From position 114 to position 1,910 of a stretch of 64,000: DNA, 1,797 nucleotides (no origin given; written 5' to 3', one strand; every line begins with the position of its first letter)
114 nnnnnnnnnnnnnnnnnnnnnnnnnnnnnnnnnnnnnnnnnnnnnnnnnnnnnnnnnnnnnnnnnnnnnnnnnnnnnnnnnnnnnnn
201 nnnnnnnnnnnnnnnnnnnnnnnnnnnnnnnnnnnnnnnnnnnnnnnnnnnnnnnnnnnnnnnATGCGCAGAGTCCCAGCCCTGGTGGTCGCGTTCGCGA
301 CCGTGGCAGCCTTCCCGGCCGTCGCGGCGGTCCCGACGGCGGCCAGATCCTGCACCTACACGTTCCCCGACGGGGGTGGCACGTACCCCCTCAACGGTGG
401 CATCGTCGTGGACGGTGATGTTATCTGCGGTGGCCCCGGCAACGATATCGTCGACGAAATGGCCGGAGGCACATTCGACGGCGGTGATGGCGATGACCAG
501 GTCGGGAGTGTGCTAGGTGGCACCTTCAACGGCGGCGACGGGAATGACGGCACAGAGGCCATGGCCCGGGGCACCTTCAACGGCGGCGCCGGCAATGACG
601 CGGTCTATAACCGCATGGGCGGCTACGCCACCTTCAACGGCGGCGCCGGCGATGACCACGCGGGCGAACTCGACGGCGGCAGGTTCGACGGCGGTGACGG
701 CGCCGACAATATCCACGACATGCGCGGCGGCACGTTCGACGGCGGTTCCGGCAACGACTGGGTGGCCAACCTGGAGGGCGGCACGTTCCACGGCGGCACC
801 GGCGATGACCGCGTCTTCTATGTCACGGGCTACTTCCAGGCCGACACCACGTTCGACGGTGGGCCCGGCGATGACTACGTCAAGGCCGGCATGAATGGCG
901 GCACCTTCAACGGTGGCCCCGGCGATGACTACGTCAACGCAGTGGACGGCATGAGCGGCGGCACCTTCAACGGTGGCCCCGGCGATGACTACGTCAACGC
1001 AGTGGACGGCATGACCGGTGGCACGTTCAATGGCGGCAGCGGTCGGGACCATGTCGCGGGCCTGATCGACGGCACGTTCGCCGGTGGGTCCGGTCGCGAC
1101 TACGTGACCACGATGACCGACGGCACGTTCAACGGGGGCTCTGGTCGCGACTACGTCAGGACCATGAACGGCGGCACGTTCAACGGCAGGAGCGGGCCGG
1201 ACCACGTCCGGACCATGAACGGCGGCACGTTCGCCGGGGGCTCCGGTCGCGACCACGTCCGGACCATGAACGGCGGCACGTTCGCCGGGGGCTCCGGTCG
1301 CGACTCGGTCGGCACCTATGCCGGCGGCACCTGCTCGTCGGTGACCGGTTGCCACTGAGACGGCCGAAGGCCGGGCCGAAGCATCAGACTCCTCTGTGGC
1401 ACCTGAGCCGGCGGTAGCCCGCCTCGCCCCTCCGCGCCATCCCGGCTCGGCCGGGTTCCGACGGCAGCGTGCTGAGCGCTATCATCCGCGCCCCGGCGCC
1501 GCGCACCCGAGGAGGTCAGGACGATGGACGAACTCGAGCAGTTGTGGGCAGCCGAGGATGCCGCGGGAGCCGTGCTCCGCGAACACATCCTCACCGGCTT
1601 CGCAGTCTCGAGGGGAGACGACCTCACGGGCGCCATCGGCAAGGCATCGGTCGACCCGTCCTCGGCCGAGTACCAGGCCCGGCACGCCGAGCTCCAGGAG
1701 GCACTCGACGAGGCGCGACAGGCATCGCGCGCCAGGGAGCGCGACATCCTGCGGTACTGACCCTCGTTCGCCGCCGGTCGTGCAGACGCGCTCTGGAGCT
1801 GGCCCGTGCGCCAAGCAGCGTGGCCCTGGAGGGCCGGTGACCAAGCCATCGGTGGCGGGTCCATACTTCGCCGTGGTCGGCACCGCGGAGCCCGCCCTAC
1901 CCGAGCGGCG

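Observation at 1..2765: Tandem array of RTX-like beta-roll paralogs sharing a conserved 3' flank, with an interleaved small ORF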

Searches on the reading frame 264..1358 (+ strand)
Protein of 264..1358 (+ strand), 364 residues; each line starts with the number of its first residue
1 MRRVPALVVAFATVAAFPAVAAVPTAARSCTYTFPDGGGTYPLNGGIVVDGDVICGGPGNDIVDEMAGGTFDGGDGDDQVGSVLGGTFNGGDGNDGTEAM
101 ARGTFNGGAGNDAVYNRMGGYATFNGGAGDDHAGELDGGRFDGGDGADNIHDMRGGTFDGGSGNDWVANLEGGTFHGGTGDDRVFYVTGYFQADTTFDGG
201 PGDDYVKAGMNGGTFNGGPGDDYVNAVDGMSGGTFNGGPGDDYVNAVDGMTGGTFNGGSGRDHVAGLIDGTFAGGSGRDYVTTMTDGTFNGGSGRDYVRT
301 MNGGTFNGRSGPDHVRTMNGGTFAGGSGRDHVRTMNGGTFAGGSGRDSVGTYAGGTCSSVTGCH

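Call 3: search_protein_families(library=pfam, proteins=[window:264-1358:+], max_evalue=1)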
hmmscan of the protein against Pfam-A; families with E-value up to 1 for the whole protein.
window:264-1358:+ (364 aa): 0 families

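Call 8: find_encoding_contigs(protein=window:264-1358:+, flank=10000, max_places=6)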
Protein window:264-1358:+ (364 aa): 1 contig read that carries it; 1 place shown.
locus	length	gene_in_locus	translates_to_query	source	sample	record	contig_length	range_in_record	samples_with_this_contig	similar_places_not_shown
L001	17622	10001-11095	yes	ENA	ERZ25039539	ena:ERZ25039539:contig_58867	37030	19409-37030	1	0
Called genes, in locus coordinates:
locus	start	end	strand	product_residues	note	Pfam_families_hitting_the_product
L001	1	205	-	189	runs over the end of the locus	PF01041:DegT_DnrJ_EryC1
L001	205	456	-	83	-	PF01041:DegT_DnrJ_EryC1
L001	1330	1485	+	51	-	-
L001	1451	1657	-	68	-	-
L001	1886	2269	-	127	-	-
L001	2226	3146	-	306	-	PF00041:fn3 (weak), PF16656:Pur_ac_phosph_N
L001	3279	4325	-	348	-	-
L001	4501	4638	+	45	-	-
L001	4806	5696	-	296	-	-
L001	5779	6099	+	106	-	-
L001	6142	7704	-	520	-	-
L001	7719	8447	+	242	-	PF07250:Glyoxal_oxid_N (faint), PF07646:Kelch_2 (faint), PF13415:Beta-prop_FBX42 (weak), PF13418:Beta-prop_TYW4 (faint), PF24681:Kelch_KLHDC2_KLHL20_DRC7 (weak), PF24981:Beta-prop_ATRN-LZTR1 (faint), PF01344:Kelch_1 (weak)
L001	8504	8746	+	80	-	-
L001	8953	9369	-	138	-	PF04542:Sigma70_r2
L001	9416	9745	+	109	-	-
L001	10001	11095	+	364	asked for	-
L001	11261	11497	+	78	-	-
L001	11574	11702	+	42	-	-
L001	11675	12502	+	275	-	-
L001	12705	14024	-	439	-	PF11611:DUF4352 (faint)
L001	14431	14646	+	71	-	-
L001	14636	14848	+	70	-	-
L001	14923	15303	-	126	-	PF00665:rve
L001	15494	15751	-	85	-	-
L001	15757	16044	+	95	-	-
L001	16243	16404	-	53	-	-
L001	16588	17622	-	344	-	?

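Call 13: search_protein_families(library=ncbifam, proteins=[window:264-1358:+, L001:9416-9745:+], max_evalue=1)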
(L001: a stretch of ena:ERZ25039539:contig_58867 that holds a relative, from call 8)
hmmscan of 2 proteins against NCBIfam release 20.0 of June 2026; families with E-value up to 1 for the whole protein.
window:264-1358:+ (364 aa): 1 family
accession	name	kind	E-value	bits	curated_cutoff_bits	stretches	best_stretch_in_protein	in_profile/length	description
NF046115.1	Ca_rpt_SMc04171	equivalog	3.4e-05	23.2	625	2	126-233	273-384/574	SMc04171 family calcium-binding repeat protein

L001:9416-9745:+ (109 aa): 0 families

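Call 15: search_solved_structures(query=window:264-1358:+, max_evalue=1, show_alignments=2)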
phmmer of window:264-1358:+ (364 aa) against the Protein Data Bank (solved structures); distinct sequences matched with E-value up to 1: 1.
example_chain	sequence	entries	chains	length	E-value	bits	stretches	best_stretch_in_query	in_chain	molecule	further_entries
9cse_A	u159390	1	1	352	0.017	17.5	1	172-264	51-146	Large adhesion protein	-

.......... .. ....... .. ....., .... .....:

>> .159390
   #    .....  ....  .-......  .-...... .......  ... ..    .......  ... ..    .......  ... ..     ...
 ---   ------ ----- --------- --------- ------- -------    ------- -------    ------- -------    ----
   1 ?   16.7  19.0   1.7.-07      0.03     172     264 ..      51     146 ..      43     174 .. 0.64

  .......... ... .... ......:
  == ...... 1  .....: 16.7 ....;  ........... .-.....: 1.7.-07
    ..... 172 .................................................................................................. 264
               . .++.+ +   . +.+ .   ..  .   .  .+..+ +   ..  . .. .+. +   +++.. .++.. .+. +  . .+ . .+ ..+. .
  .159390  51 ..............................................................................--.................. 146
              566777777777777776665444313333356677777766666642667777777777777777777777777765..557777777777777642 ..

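Call 21: list_cluster_members(proteins=[P0094, window:264-1358:+, window:1938-2765:+])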
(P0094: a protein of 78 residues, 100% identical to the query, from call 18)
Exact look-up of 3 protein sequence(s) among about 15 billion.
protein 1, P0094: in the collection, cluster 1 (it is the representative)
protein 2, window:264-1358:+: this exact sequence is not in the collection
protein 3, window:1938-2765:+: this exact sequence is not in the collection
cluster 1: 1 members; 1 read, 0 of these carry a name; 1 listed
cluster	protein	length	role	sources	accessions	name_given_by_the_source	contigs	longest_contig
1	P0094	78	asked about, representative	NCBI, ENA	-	-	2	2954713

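Call 58: search_protein_families(library=pfam, proteins=[L001:8953-9471:-, L001:8864-9208:-, L001:6142-7704:-], max_evalue=0.01)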
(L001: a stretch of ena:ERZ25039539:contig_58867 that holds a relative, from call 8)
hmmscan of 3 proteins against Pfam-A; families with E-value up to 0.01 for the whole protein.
L001:8953-9471:- (172 aa): 1 family
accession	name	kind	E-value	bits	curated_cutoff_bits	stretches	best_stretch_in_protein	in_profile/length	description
PF04542.20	Sigma70_r2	-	3.5e-12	46.4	24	1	63-123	9-71/71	Sigma-70 region 2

L001:8864-9208:- (114 aa): 2 families
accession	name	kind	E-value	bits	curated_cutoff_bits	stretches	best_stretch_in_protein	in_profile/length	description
PF08281.18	Sigma70_r4_2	-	2.1e-13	50.2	25.7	1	60-110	2-52/54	Sigma-70, region 4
PF04545.22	Sigma70_r4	-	2.2e-09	37.1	24.1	1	65-110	1-46/50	Sigma-70, region 4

L001:6142-7704:- (520 aa): 0 families

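Call 69: predict_structure(alignment_id=A5)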
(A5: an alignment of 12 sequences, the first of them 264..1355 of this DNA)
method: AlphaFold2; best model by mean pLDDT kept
length: 364 residues; sequences in the alignment: 12
mean_pLDDT: 86.4   pTM: 0.77
mean pLDDT of the five models: 86.4, 84.9, 84.5, 84.3, 82.8
residues with pLDDT >= 90: 244; 70-90: 69; 50-70: 19; < 50: 32
segments of 3 or more residues with pLDDT < 50: 1-24, 139-146
pLDDT, mean of each block of 10 residues (from residue 1): 43 43 59 96 95 96 97 96 96 95 95 89 95 69 47 86 90 90 76 85 85 90 82 90 85 90 92 93 95 94 95 96 95 98 94 95 85
secondary structure, 60 per line:
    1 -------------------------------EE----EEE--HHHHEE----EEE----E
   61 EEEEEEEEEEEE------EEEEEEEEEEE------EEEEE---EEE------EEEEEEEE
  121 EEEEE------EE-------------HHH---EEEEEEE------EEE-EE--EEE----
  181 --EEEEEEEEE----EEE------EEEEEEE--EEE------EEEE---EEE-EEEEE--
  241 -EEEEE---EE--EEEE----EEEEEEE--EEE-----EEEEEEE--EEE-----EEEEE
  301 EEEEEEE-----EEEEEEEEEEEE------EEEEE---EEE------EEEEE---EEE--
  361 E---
elements in order: E38-40 H43-46 E53-55 E60-72 E79-89 E96-100 E104-106 E113-125 E153-159 E166-168 E174-176 E183-191 E196-198 E205-211 E214-216 E223-226 E230-232 E234-238 E242-246 E254-257 E262-268 E271-273 E279-285 E288-290 E296-307 E313-324 E331-335 E339-341 E348-352 E356-358

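Call 75: search_protein_families(library=phrogs, proteins=[window:264-1358:+], max_evalue=0.1)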
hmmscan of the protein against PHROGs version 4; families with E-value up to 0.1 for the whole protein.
window:264-1358:+ (364 aa): 0 families

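Call 76: search_protein_families(library=padloc, proteins=[window:264-1358:+], max_evalue=0.1)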
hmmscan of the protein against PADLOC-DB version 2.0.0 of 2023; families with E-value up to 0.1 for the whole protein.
window:264-1358:+ (364 aa): 0 families

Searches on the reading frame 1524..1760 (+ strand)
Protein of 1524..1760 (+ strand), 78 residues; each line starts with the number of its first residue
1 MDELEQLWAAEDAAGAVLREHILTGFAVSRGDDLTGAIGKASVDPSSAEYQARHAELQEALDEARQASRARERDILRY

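Call 3: search_protein_families(library=pfam, proteins=[window:1524-1760:+], max_evalue=1)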
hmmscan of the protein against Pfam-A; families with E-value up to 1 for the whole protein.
window:1524-1760:+ (78 aa): 0 families

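Call 9: find_encoding_contigs(protein=window:1524-1760:+, flank=10000, max_places=6)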
Protein window:1524-1760:+ (78 aa): 1 contig read that carries it; 1 place shown.
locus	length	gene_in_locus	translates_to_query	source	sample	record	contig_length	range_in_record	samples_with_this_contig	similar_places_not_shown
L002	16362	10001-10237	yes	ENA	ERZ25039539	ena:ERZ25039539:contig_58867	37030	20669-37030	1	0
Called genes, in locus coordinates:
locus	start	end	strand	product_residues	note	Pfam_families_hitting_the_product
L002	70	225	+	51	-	-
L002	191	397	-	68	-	-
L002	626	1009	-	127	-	-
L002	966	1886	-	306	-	PF00041:fn3 (weak), PF16656:Pur_ac_phosph_N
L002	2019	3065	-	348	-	-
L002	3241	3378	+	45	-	-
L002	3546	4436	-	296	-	-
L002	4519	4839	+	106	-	-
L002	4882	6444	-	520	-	-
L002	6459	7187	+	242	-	PF07250:Glyoxal_oxid_N (faint), PF07646:Kelch_2 (faint), PF13415:Beta-prop_FBX42 (weak), PF13418:Beta-prop_TYW4 (faint), PF24681:Kelch_KLHDC2_KLHL20_DRC7 (weak), PF24981:Beta-prop_ATRN-LZTR1 (faint), PF01344:Kelch_1 (weak)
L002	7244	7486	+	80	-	-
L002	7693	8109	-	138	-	PF04542:Sigma70_r2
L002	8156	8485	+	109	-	-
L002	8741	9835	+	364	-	-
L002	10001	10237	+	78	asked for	-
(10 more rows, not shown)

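Call 13: search_protein_families(library=ncbifam, proteins=[window:1524-1760:+], max_evalue=1)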
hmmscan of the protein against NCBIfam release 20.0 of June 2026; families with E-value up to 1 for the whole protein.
window:1524-1760:+ (78 aa): 0 families

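Call 18: find_homologous_proteins(query=window:1524-1760:+, max_evalue=0.01)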
Query window:1524-1760:+ (78 aa): 1 proteins with E <= 0.01 among 4 candidates.
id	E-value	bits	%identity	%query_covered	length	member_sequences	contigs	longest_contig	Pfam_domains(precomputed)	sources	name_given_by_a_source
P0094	3.3e-41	156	100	100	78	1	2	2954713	-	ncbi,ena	-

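Call 41: search_protein_representatives(protein=window:1524-1757:+)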
Query: 78 residues. Proteins with E-value up to 0.001 (for the whole library): 2; up to 1e-10: 1; up to 1e-30: 1. The best 2 are listed.
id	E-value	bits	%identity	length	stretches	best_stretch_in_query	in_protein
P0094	1.1e-41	155.7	100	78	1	1-78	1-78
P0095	5.1e-08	49.2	30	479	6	7-64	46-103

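Call 75: search_protein_families(library=phrogs, proteins=[window:1524-1760:+], max_evalue=0.1)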
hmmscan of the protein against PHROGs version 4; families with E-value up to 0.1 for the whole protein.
window:1524-1760:+ (78 aa): 0 families

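Call 76: search_protein_families(library=padloc, proteins=[window:1524-1760:+], max_evalue=0.1)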
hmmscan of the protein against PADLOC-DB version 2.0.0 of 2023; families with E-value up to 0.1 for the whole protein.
window:1524-1760:+ (78 aa): 1 family
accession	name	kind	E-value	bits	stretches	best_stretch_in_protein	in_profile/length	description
PDLC03868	LmuB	-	0.0023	14.3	1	2-74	203-274/1035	-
